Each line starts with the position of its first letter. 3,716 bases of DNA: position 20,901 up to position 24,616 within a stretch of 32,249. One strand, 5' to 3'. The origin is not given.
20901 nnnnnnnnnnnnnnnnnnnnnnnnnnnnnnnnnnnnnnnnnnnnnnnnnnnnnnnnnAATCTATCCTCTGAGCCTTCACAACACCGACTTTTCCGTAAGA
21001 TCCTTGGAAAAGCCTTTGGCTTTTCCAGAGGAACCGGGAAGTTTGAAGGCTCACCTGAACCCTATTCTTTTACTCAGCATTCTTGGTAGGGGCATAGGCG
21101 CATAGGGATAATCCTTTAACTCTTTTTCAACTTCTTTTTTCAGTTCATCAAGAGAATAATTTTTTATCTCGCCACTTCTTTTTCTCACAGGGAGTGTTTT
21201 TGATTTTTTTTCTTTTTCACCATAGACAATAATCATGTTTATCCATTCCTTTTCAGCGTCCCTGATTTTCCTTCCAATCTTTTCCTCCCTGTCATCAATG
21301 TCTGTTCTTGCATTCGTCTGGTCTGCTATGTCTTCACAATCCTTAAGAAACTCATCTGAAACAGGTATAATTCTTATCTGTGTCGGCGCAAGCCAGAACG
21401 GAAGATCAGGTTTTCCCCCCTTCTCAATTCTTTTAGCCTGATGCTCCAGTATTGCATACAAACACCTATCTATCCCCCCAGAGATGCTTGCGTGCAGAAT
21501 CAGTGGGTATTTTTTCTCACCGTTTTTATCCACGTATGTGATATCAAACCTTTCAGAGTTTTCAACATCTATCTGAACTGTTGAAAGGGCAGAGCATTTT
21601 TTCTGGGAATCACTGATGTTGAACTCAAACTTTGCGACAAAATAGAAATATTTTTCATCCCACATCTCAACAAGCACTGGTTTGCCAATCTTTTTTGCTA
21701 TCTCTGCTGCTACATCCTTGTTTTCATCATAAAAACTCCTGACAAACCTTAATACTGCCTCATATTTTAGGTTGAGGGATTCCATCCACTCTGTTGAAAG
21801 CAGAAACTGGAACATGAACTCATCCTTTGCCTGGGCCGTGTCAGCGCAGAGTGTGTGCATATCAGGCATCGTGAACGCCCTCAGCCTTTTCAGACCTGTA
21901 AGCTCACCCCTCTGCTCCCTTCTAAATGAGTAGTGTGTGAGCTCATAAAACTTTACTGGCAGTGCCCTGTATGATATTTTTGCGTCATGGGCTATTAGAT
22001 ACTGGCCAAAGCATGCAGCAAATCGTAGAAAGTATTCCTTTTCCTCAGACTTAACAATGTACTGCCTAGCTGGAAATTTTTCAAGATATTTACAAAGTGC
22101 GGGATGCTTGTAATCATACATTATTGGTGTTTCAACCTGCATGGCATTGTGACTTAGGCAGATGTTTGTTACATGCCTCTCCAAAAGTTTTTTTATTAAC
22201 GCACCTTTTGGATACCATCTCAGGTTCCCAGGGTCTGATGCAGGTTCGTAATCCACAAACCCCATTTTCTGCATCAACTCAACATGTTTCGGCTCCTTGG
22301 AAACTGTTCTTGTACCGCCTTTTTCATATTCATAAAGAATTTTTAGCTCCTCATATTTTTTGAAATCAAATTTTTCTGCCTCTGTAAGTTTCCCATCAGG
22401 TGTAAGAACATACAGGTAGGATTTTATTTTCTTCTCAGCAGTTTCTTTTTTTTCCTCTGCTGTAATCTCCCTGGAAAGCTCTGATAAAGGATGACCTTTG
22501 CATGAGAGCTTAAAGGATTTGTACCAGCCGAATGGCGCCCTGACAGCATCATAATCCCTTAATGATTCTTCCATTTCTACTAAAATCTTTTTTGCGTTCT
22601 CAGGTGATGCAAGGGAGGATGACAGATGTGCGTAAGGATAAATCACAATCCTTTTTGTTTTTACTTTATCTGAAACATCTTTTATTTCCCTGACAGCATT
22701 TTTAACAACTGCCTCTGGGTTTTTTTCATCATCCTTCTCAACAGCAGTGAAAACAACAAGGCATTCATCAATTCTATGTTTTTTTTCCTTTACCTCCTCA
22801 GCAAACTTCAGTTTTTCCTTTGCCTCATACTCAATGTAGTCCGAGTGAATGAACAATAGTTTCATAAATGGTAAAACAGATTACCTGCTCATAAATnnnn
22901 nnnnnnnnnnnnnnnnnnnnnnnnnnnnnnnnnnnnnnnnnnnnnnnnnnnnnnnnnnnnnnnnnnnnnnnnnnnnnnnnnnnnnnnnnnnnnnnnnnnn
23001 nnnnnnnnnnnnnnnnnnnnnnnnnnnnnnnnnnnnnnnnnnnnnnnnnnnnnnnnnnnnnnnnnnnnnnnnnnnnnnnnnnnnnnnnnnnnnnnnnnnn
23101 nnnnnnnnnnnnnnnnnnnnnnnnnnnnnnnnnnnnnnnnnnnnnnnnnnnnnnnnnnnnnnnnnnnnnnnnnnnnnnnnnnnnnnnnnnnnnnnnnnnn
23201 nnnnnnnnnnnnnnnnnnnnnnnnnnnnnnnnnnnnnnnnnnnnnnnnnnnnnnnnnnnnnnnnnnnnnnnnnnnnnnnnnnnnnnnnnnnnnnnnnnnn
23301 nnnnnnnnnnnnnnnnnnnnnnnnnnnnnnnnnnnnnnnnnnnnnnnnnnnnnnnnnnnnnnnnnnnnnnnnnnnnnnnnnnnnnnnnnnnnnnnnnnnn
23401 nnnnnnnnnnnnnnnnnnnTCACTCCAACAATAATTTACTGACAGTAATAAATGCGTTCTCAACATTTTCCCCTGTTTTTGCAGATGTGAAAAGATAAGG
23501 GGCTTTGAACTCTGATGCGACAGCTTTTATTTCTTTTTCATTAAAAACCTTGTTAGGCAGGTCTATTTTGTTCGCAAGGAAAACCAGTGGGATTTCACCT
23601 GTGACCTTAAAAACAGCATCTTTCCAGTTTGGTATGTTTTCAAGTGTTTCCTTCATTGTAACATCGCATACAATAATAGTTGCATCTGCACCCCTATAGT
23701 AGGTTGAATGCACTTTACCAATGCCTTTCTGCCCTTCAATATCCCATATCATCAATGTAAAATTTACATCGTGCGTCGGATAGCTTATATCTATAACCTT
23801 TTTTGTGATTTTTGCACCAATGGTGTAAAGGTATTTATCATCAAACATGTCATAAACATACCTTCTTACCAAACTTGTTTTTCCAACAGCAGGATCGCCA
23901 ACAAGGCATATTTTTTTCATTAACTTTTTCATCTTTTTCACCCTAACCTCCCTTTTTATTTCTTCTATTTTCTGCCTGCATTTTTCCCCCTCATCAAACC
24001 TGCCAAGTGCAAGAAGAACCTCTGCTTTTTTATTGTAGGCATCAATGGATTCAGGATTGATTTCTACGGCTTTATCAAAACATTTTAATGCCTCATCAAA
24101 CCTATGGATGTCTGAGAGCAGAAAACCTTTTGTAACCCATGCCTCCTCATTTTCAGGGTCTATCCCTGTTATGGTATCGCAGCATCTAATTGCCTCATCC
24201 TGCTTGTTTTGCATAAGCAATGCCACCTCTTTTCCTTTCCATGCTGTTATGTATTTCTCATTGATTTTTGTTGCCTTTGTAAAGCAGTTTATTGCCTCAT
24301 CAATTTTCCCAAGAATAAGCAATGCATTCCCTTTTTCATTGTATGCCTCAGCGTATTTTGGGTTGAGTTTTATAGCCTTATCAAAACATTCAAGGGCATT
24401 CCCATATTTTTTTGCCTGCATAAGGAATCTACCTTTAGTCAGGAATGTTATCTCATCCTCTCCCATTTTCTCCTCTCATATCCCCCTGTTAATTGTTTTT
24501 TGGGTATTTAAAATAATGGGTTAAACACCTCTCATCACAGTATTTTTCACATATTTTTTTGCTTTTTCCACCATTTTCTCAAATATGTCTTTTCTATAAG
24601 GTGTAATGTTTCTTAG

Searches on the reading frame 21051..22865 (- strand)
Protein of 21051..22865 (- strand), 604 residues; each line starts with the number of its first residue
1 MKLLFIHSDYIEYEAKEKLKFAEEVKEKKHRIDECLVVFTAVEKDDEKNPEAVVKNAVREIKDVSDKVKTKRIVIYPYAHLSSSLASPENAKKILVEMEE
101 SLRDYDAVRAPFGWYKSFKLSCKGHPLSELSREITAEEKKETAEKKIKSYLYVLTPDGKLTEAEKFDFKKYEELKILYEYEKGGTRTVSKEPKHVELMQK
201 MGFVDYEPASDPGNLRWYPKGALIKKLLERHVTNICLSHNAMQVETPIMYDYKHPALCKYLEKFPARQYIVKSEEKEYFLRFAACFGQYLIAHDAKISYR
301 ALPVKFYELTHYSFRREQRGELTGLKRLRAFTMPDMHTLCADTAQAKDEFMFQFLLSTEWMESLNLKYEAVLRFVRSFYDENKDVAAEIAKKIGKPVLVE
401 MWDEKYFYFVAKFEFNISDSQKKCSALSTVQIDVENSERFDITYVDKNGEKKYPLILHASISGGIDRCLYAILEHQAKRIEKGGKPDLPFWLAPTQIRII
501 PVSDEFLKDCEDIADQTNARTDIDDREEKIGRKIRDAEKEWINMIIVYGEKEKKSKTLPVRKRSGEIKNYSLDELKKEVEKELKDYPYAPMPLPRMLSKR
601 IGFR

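Call 40: search_protein_families(library=pfam, proteins=[window:21051-22865:-], max_evalue=0.00001)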
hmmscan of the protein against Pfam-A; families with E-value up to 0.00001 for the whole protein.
window:21051-22865:- (604 aa): 3 families
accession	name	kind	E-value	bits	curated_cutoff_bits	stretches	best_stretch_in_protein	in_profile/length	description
PF08915.16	tRNA-Thr_ED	-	2.7e-53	180.1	30.2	1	1-134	1-137/137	Archaea-specific editing domain of threonyl-tRNA synthetase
PF00587.30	tRNA-synt_2b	-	5.1e-22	79.2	29.3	1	269-475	1-178/179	tRNA synthetase class II core domain (G, H, P, S and T)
PF03129.25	HGTP_anticodon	-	4.2e-15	56.1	21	1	496-581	1-93/94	Anticodon binding domain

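Call 55: list_cluster_members(proteins=[window:21051-22865:-, window:28904-31021:-, window:9023-10354:-, window:5940-7409:+, window:881-1600:-, window:4161-5903:-, window:23420-24466:-])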
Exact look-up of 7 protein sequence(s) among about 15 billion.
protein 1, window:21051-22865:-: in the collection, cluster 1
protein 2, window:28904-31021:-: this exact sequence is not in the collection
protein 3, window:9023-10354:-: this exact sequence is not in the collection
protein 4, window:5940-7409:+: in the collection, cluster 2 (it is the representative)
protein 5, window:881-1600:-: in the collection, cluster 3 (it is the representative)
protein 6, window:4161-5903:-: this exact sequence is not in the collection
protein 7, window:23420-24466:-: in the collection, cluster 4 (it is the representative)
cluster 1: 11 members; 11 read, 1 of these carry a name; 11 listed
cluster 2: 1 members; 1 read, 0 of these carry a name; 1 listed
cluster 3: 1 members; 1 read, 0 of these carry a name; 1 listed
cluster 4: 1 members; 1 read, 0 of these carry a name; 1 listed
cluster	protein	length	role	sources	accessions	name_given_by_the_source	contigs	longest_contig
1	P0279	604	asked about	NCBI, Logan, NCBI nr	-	-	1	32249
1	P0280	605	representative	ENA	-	-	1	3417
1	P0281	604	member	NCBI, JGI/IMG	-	threonyl-tRNA synthetase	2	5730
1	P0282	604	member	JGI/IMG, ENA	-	-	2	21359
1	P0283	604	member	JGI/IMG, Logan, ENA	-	-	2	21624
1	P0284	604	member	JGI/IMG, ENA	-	-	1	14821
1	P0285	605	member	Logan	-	-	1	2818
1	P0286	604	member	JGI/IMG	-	-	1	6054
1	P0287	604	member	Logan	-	-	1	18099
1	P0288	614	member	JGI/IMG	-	-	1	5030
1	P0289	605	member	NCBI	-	-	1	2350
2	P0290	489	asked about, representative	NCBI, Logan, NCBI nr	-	-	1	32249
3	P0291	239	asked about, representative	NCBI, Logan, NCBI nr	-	-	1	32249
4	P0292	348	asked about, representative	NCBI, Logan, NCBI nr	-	-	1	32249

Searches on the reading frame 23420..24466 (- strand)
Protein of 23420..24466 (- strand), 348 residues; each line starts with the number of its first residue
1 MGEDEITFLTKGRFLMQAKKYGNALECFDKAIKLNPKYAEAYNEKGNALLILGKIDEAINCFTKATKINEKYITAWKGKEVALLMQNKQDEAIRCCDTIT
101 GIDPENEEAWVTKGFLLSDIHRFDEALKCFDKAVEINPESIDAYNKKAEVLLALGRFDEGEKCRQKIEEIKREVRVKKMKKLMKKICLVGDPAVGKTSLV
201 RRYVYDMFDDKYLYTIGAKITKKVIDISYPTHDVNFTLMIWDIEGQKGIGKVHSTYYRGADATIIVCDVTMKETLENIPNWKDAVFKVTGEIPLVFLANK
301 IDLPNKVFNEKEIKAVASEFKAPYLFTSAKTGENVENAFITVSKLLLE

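Call 40: search_protein_families(library=pfam, proteins=[window:23420-24466:-], max_evalue=0.00001)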
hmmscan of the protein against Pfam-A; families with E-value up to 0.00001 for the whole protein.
window:23420-24466:- (348 aa): 20 families
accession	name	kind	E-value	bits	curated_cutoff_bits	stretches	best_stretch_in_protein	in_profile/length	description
PF00071.28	Ras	-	3.7e-36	124.6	21.6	1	185-345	1-159/162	Ras family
PF00515.34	TPR_1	-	4e-32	109.2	27.8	3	39-72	1-34/34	Tetratricopeptide repeat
PF07719.23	TPR_2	-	1.2e-28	97.2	27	1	39-71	1-33/34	Tetratricopeptide repeat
PF08477.19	Roc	-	5.8e-28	98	27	1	185-302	1-119/119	Ras of Complex, Roc, domain of DAPkinase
PF13181.12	TPR_8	-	5.1e-24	82.8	25.7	1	39-71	1-33/34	Tetratricopeptide repeat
PF13414.12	TPR_11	-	8.2e-24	83.5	26.8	2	15-49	4-38/42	TPR repeat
PF13431.12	TPR_17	-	6.1e-22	76.5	24.4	2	27-59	1-33/34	Tetratricopeptide repeat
PF14559.12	TPR_19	-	3.9e-21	75.6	25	2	15-72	1-58/68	Tetratricopeptide repeat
PF13424.12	TPR_12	-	3.4e-16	59.6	30.1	1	9-71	7-77/77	Tetratricopeptide repeat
PF13428.12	TPR_14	-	3.7e-16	58.4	23.5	0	108-149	2-43/44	Tetratricopeptide repeat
PF13432.12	TPR_16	-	4.2e-14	53.1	32.7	1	10-60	2-52/65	Tetratricopeptide repeat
PF00025.27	Arf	-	4.3e-12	46.3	22.3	1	181-316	12-139/174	ADP-ribosylation factor family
PF13371.12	TPR_9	-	1.4e-11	44.7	35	0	84-143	6-65/73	Tetratricopeptide repeat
PF12895.13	ANAPC3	-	7.9e-11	42.5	27.2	0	85-163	1-78/82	Anaphase-promoting complex, cyclosome, subunit 3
PF23914.1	TPR_CcmH_CycH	-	1.9e-09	38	42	0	103-169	46-112/158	Cytochrome c-type biogenesis protein H TPR domain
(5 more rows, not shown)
